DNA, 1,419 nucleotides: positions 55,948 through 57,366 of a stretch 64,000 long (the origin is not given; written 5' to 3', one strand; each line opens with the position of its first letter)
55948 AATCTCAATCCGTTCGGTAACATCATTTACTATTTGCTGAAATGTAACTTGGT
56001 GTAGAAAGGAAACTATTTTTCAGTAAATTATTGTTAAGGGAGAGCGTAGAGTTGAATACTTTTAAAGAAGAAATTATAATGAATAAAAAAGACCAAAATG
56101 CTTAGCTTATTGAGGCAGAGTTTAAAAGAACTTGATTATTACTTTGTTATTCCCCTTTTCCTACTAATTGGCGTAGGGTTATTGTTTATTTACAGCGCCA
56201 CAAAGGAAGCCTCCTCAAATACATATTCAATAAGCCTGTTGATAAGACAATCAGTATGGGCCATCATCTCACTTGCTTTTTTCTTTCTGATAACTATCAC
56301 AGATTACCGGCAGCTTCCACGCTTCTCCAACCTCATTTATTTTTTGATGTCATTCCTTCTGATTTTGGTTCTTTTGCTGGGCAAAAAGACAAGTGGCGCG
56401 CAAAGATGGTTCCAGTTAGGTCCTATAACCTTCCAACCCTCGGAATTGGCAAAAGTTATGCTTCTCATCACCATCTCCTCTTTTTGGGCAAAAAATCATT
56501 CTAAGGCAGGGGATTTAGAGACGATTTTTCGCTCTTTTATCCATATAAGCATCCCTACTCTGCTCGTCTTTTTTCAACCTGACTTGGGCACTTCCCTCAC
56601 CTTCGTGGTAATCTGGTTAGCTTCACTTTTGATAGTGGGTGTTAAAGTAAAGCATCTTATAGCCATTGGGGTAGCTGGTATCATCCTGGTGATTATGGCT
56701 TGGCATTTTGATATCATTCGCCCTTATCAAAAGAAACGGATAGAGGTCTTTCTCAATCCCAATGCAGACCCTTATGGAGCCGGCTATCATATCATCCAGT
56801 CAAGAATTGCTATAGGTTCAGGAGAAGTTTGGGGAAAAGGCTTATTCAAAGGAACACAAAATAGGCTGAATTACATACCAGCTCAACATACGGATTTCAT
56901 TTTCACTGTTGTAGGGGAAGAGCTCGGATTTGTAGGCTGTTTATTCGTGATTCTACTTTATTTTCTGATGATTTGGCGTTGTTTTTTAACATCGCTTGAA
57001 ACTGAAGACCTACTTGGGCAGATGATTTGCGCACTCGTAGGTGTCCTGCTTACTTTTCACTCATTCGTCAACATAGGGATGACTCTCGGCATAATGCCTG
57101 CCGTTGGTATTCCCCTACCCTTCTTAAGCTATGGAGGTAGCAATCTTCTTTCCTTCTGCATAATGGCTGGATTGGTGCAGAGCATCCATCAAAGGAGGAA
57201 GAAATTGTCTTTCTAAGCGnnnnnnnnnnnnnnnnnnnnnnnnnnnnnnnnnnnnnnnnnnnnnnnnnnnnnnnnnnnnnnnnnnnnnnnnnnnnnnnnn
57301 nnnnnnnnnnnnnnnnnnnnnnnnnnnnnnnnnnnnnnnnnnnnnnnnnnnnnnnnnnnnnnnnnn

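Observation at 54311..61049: Orphan SEDS glycosyltransferase sandwiched between tandem paralogous GT-C-like membrane proteins and a YfhO-like protein, with no class B PBP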

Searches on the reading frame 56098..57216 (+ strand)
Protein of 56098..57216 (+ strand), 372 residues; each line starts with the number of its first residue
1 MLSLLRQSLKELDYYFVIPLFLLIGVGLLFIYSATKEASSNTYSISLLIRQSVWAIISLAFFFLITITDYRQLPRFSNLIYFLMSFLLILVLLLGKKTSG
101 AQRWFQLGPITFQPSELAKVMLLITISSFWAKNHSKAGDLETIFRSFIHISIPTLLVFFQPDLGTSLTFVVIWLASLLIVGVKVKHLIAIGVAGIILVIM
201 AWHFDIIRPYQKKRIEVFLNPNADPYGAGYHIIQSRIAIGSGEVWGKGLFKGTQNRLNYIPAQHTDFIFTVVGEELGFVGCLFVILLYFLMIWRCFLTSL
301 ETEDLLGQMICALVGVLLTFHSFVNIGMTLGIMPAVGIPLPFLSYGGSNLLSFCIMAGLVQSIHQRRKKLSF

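Call 3: search_protein_families(library=pfam, proteins=[window:56098-57216:+], max_evalue=0.01)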
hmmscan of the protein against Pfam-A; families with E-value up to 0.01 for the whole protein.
window:56098-57216:+ (372 aa): 1 family
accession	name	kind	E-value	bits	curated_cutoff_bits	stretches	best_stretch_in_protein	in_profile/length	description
PF01098.24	FTSW_RODA_SPOVE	-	2.1e-100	336.6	26.4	1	20-368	7-355/356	Cell cycle protein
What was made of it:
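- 56098..57216 (+): rodA: a SEDS-family peptidoglycan glycosyltransferase (372 aa) and the first gene of the conserved three-gene operon. Pfam FTSW_RODA_SPOVE 2e-100 (call 3).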

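Call 4: search_protein_families(library=ncbifam, proteins=[window:56098-57216:+], max_evalue=0.01)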
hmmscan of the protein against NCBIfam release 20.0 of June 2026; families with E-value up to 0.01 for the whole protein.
window:56098-57216:+ (372 aa): 6 families
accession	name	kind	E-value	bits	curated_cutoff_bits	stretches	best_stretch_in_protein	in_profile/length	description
TIGR02210.1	rodA_shape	equivalog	8.6e-116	386.9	336.7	1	13-368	1-357/357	rod shape-determining protein RodA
TIGR02614.1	ftsW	equivalog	1.6e-93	313.6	337.5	1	14-365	2-355/357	putative lipid II flippase FtsW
NF008060.0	PRK10794.1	equivalog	6.8e-77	258.9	590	1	18-371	16-367/370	peptidoglycan glycosyltransferase MrdB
TIGR02615.1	spoVE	exception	1.2e-73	248.6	448.8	1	13-360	1-349/354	stage V sporulation protein E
NF037961.1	RodA_shape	subfamily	9.5e-66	222.8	150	2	188-357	225-401/415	rod shape-determining protein RodA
NF008042.0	PRK10774.1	equivalog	1.4e-59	202.1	493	1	21-355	44-380/405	cell division protein FtsW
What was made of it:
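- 56098..57216 (+): TIGR02210 RodA 386.9 bits against a cutoff of 336.7; FtsW 313.6 bits, below its cutoff (call 4).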

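Call 28: find_homologous_proteins(query=window:56098-57216:+)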
Query window:56098-57216:+ (372 aa): 7975 proteins with E <= 0.001 among 8000 candidates; the best 120 are listed.
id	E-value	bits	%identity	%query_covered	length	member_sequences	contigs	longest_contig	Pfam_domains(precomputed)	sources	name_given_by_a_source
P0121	1.1e-238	809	100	100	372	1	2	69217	PF01098.25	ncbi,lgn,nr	ncbi:rod shape-determining protein RodA [bacterium]|nr:rod shape-determining protein RodA [bacterium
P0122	1.1e-183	629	76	99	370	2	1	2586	PF01098.25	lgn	-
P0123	6.3e-182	623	74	99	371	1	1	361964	PF01098.25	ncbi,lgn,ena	-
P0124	9.0e-181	619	75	99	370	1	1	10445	PF01098.25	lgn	-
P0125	1.6e-180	618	73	99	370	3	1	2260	PF01098.25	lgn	-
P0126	1.6e-176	605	74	97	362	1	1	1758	PF01098.25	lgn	-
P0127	5.1e-172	590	71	99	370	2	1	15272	PF01098.25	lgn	-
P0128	6.1e-170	583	71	99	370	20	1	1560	PF01098.25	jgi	jgi:rod shape determining protein RodA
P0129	5.2e-169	580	70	99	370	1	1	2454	PF01098.25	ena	-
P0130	5.2e-166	570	72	92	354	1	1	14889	PF01098.25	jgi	jgi:rod shape determining protein RodA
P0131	2.4e-165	568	69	99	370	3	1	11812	PF01098.25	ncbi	ncbi:MAG: rod shape-determining protein RodA [bacterium]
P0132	3.5e-164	564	69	98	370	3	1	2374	PF01098.25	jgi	jgi:rod shape determining protein RodA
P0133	4.0e-149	515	66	94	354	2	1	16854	PF01098.25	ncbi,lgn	-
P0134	1.2e-109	385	50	99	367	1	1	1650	PF01098.25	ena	-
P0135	3.9e-105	370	46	99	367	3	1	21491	PF01098.25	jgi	jgi:rod shape determining protein RodA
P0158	1.3e-95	339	47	98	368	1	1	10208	PF01098.25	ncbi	ncbi:MAG: rod shape-determining protein RodA [Armatimonadota bacterium]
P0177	6.7e-94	333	44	99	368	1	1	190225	PF01098.25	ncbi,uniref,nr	ncbi:rod shape-determining protein RodA [Thermosinus carboxydivorans Nor1]|uniref:Peptidoglycan glyc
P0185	1.6e-93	332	43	99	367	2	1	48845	PF01098.25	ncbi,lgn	ncbi:MAG: rod shape-determining protein RodA [Armatimonadota bacterium]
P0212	2.9e-92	328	44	99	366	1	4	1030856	PF01098.25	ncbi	ncbi:MAG: rod shape-determining protein RodA [Armatimonadota bacterium]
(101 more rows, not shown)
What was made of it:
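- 56098..57216 (+): NCBI names it RodA (call 28).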

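Call 29: find_encoding_contigs(protein=P0212, flank=8000, max_places=2)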
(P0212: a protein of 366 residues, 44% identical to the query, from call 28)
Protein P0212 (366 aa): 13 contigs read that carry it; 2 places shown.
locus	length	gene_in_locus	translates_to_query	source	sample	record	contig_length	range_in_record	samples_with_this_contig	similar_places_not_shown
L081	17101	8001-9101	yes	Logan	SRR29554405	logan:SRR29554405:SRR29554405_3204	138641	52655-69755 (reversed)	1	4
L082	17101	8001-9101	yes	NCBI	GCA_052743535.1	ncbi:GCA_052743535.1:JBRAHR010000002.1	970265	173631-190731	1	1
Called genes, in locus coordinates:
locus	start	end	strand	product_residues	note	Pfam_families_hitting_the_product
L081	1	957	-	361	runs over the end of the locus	PF00483:NTP_transferase, PF12804:NTP_transf_3, PF00132:Hexapep (weak), PF25087:GMPPB_C, PF25084:LbH_EIF2B (weak)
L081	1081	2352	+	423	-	PF01053:Cys_Met_Meta_PP, PF01041:DegT_DnrJ_EryC1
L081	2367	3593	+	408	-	PF00561:Abhydrolase_1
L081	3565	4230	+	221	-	PF13489:Methyltransf_23, PF07021:MetW, PF13847:Methyltransf_31, PF08241:Methyltransf_11, PF08242:Methyltransf_12 (weak), PF13649:Methyltransf_25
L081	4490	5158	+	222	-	PF00730:HhH-GPD, PF14520:HHH_5 (faint), PF00633:HHH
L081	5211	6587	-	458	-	PF00675:Peptidase_M16, PF05193:Peptidase_M16_C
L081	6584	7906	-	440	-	PF00675:Peptidase_M16, PF05193:Peptidase_M16_C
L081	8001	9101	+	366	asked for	PF01098:FTSW_RODA_SPOVE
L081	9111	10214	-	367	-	PF01321:Creatinase_N, PF00557:Peptidase_M24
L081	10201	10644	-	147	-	PF01220:DHquinase_II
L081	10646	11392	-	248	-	PF00005:ABC_tran, PF13304:AAA_21 (faint)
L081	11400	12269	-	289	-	PF01061:ABC2_membrane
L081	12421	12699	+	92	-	-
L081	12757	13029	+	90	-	-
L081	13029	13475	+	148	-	-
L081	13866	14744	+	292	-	PF13088:BNR_2, PF02012:BNR (faint)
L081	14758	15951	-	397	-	PF13517:FG-GAP_3 (faint), PF25292:Beta-prop_CGLA (faint), PF21348:RGL11_C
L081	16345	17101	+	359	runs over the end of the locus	PF02388:FemAB, PF13480:Acetyltransf_6, PF02388:FemAB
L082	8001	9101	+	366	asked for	PF01098:FTSW_RODA_SPOVE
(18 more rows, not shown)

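Call 30: find_encoding_contigs(protein=P0135, flank=8000, max_places=2)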
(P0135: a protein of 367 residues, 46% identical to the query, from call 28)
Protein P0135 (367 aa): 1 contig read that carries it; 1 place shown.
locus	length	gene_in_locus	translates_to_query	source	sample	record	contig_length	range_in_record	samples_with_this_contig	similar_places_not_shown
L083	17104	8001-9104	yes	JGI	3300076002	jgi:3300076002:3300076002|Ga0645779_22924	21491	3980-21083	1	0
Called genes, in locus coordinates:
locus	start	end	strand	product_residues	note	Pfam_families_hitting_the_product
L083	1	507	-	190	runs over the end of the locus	PF00763:THF_DHG_CYH (weak), PF02882:THF_DHG_CYH_C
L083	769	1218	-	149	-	PF01029:NusB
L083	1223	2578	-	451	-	PF00289:Biotin_carb_N, PF02222:ATP-grasp, PF02786:CPSase_L_D2, PF07478:Dala_Dala_lig_C, PF08443:RimK (weak), PF02785:Biotin_carb_C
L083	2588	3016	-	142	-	-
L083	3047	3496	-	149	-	PF25919:BSH_CusB (faint), PF00364:Biotin_lipoyl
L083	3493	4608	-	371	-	-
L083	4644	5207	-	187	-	PF08207:EFP_N, PF01132:EFP, PF09285:Elong-fact-P_C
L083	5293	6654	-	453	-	PF00675:Peptidase_M16, PF05193:Peptidase_M16_C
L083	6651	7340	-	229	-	PF05193:Peptidase_M16_C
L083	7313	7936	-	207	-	PF00675:Peptidase_M16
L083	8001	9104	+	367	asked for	PF01098:FTSW_RODA_SPOVE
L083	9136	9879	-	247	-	PF13581:HATPase_c_2, PF02518:HATPase_c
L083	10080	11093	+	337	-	PF00561:Abhydrolase_1, PF12697:Abhydrolase_6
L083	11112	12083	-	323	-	PF01210:NAD_Gly3P_dh_N (weak), PF02558:ApbA, PF08546:ApbA_C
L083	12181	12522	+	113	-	PF08331:QueG_DUF1730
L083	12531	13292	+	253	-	PF00037:Fer4 (faint), PF13484:Fer4_16, PF13513:HEAT_EZ (weak), PF13646:HEAT_2, PF03130:HEAT_PBS (weak)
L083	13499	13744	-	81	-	PF08281:Sigma70_r4_2 (weak), PF00196:GerE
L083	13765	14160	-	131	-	PF04539:Sigma70_r3 (faint), PF04545:Sigma70_r4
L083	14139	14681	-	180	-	PF00140:Sigma70_r1_2, PF04542:Sigma70_r2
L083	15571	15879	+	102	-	-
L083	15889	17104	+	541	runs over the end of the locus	?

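Call 31: find_encoding_contigs(protein=P0124, flank=10000, max_places=2)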
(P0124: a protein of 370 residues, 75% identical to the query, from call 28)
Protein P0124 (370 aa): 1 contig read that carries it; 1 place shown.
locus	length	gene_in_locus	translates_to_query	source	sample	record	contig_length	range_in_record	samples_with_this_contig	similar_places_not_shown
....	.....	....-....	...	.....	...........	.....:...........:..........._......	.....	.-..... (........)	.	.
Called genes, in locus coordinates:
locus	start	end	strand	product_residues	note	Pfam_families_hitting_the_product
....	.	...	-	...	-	?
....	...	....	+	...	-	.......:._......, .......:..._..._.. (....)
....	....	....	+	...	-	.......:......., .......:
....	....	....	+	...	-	-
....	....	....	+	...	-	-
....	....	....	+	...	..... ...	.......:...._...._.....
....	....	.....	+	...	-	-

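Call 40: search_protein_families(library=ncbifam, proteins=[P0121, P0123, P0133, P0212, P0135, P0185, P0177], max_evalue=0.01)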
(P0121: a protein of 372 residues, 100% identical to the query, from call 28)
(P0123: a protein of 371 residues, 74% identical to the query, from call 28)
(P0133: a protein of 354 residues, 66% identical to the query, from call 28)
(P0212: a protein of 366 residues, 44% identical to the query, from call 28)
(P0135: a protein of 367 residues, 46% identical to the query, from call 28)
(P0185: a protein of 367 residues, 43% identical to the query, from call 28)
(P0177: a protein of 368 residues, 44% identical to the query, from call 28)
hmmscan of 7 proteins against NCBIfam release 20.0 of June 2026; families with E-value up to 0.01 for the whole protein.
P0121 (372 aa): 6 families
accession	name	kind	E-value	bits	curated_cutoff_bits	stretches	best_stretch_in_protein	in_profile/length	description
TIGR02210.1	rodA_shape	equivalog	8.6e-116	386.9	336.7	1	13-368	1-357/357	rod shape-determining protein RodA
TIGR02614.1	ftsW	equivalog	1.6e-93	313.6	337.5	1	14-365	2-355/357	putative lipid II flippase FtsW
NF008060.0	PRK10794.1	equivalog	6.8e-77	258.9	590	1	18-371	16-367/370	peptidoglycan glycosyltransferase MrdB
TIGR02615.1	spoVE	exception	1.2e-73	248.6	448.8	1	13-360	1-349/354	stage V sporulation protein E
NF037961.1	RodA_shape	subfamily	9.5e-66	222.8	150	2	188-357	225-401/415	rod shape-determining protein RodA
NF008042.0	PRK10774.1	equivalog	1.4e-59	202.1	493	1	21-355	44-380/405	cell division protein FtsW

P0123 (371 aa): 6 families
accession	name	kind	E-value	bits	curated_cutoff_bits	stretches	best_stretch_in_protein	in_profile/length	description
TIGR02210.1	rodA_shape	equivalog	1.6e-114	382.8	336.7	1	10-365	1-356/357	rod shape-determining protein RodA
TIGR02614.1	ftsW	equivalog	9.3e-92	307.9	337.5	1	11-363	2-355/357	putative lipid II flippase FtsW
NF008060.0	PRK10794.1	equivalog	2.7e-78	263.5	590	1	15-369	16-367/370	peptidoglycan glycosyltransferase MrdB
TIGR02615.1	spoVE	exception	1.8e-74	251.4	448.8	1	10-359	1-350/354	stage V sporulation protein E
NF037961.1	RodA_shape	subfamily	4.9e-69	233.6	150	2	184-357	223-403/415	rod shape-determining protein RodA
NF008042.0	PRK10774.1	equivalog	1.1e-61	209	493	1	17-353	43-380/405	cell division protein FtsW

P0133 (354 aa): 6 families
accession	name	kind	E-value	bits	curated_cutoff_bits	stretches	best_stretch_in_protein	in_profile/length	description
TIGR02210.1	rodA_shape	equivalog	2.7e-114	382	336.7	1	1-347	8-354/357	rod shape-determining protein RodA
TIGR02614.1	ftsW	equivalog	8.6e-94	314.5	337.5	1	2-347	9-355/357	putative lipid II flippase FtsW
NF008060.0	PRK10794.1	equivalog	4e-76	256.3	590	1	3-347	20-361/370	peptidoglycan glycosyltransferase MrdB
TIGR02615.1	spoVE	exception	4.6e-76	256.6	448.8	1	2-345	9-352/354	stage V sporulation protein E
NF037961.1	RodA_shape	subfamily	1.9e-69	235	150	2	172-338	227-400/415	rod shape-determining protein RodA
NF008042.0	PRK10774.1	equivalog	1.2e-57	195.8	493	1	4-334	46-377/405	cell division protein FtsW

P0212 (366 aa): 6 families
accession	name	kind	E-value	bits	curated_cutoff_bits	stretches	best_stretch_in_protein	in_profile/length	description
TIGR02210.1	rodA_shape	equivalog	1.3e-124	416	336.7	1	11-362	1-357/357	rod shape-determining protein RodA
TIGR02614.1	ftsW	equivalog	3.6e-92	309.2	337.5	1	11-358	1-354/357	putative lipid II flippase FtsW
NF008060.0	PRK10794.1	equivalog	2.3e-86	290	590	1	10-365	16-367/370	peptidoglycan glycosyltransferase MrdB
TIGR02615.1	spoVE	exception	1.6e-81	274.5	448.8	1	11-358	1-353/354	stage V sporulation protein E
NF037961.1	RodA_shape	subfamily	7.2e-65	219.9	150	2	185-347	229-397/415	rod shape-determining protein RodA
NF008042.0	PRK10774.1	equivalog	4.4e-56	190.6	493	1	9-356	41-387/405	cell division protein FtsW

P0135 (367 aa): 6 families
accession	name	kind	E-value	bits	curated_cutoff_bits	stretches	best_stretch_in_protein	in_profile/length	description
TIGR02210.1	rodA_shape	equivalog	1.1e-126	422.8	336.7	1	11-363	1-357/357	rod shape-determining protein RodA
TIGR02614.1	ftsW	equivalog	5.4e-95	318.5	337.5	1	11-358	1-353/357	putative lipid II flippase FtsW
NF008060.0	PRK10794.1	equivalog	2.6e-84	283.3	590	1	10-363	16-364/370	peptidoglycan glycosyltransferase MrdB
TIGR02615.1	spoVE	exception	3.6e-84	283.3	448.8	1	11-358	1-352/354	stage V sporulation protein E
NF037961.1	RodA_shape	subfamily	2e-70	238.2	150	2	190-348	232-397/415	rod shape-determining protein RodA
NF008042.0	PRK10774.1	equivalog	7.6e-64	216.2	493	1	9-352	34-382/405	cell division protein FtsW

P0185 (367 aa): 6 families
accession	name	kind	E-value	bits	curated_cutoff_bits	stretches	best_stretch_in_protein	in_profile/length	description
TIGR02210.1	rodA_shape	equivalog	4.9e-127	423.9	336.7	1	11-363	1-357/357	rod shape-determining protein RodA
TIGR02614.1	ftsW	equivalog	2.2e-92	309.9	337.5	1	13-358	3-353/357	putative lipid II flippase FtsW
NF008060.0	PRK10794.1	equivalog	5.5e-87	292.1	590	1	10-363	16-364/370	peptidoglycan glycosyltransferase MrdB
TIGR02615.1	spoVE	exception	2.6e-78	264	448.8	1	11-358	1-352/354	stage V sporulation protein E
NF037961.1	RodA_shape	subfamily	1.1e-66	225.9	150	2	200-355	242-404/415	rod shape-determining protein RodA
NF008042.0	PRK10774.1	equivalog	1.3e-53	182.4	493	1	10-358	35-388/405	cell division protein FtsW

P0177 (368 aa): 6 families
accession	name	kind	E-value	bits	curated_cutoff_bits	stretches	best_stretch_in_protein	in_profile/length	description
TIGR02210.1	rodA_shape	equivalog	8.7e-131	436.3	336.7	1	11-364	1-357/357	rod shape-determining protein RodA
TIGR02614.1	ftsW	equivalog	8.4e-99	331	337.5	1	11-361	1-355/357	putative lipid II flippase FtsW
TIGR02615.1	spoVE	exception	1.8e-97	327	448.8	1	11-359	1-352/354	stage V sporulation protein E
NF008060.0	PRK10794.1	equivalog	2.2e-84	283.5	590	1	15-364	16-364/370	peptidoglycan glycosyltransferase MrdB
NF008042.0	PRK10774.1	equivalog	1.3e-71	241.7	493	1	11-360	36-389/405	cell division protein FtsW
NF037961.1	RodA_shape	subfamily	9.5e-69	232.7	150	2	192-362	233-406/415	rod shape-determining protein RodA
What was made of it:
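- Closest known: RodA. Different: It scores about 35 bits lower on TIGR02210 than RodA from the rest of the phylum (call 40).
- Clade RodA scores about 35 bits lower on TIGR02210 than other Armatimonadota RodA (383-387 against 416-424, call 40). Clade RodA scores somewhat lower against the RodA model than other phylum members do (call 40).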

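Call 41: find_encoding_contigs(protein=P0127, flank=10000, max_places=1)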
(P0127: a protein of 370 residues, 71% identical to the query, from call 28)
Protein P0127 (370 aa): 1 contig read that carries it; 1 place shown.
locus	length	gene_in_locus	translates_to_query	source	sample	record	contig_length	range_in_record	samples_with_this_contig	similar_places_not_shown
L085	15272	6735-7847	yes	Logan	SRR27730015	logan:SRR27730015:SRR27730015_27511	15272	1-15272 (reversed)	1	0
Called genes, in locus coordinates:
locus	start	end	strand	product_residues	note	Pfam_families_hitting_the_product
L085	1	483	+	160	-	?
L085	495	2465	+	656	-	PF20581:DUF6785, PF20580:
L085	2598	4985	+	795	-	PF07705:CARDB (faint)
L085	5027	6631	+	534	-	-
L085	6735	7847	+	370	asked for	PF01098:FTSW_RODA_SPOVE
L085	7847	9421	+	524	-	-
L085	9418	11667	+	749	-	PF09586:YfhO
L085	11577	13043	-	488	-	PF02310:B12-binding, PF04055:Radical_SAM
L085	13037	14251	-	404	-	PF01208:URO-D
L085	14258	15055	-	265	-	PF01904:DUF72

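Call 42: find_encoding_contigs(protein=P0130, flank=10000, max_places=1)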
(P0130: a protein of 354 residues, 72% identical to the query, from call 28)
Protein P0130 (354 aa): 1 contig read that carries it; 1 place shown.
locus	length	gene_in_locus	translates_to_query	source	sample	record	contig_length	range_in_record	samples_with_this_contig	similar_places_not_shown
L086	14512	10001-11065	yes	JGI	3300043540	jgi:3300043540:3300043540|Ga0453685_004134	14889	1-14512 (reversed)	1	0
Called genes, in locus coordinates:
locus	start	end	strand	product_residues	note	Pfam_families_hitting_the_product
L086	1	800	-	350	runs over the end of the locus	PF04055:Radical_SAM (weak)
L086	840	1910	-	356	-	PF00586:AIRS, PF02769:AIRS_C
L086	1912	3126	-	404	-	PF00579:tRNA-synt_1b, PF01479:S4 (faint)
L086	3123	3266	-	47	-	-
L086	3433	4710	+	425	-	PF10114:PocR, PF00165:HTH_AraC, PF12833:HTH_18, PF00165:HTH_AraC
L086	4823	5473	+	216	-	PF07963:N_methyl, PF07596:SBP_bac_10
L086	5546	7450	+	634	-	PF20581:DUF6785, PF20580:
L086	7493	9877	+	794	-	PF07705:CARDB (faint)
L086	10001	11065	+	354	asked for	PF01098:FTSW_RODA_SPOVE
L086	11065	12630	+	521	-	-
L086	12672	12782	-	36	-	-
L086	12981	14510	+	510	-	?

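Call 43: find_encoding_contigs(protein=P0133, flank=10000, max_places=1)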
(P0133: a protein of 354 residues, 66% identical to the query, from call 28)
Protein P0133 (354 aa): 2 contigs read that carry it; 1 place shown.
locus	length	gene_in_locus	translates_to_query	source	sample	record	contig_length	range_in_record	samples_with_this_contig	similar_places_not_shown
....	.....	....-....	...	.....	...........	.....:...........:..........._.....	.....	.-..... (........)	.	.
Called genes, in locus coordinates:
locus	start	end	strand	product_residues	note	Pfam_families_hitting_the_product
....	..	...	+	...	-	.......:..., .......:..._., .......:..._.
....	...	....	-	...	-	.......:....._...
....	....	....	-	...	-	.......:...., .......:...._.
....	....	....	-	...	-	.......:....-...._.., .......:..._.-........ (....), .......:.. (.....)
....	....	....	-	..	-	-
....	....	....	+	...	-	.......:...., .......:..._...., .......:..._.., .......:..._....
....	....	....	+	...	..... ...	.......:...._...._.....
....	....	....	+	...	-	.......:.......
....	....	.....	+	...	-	-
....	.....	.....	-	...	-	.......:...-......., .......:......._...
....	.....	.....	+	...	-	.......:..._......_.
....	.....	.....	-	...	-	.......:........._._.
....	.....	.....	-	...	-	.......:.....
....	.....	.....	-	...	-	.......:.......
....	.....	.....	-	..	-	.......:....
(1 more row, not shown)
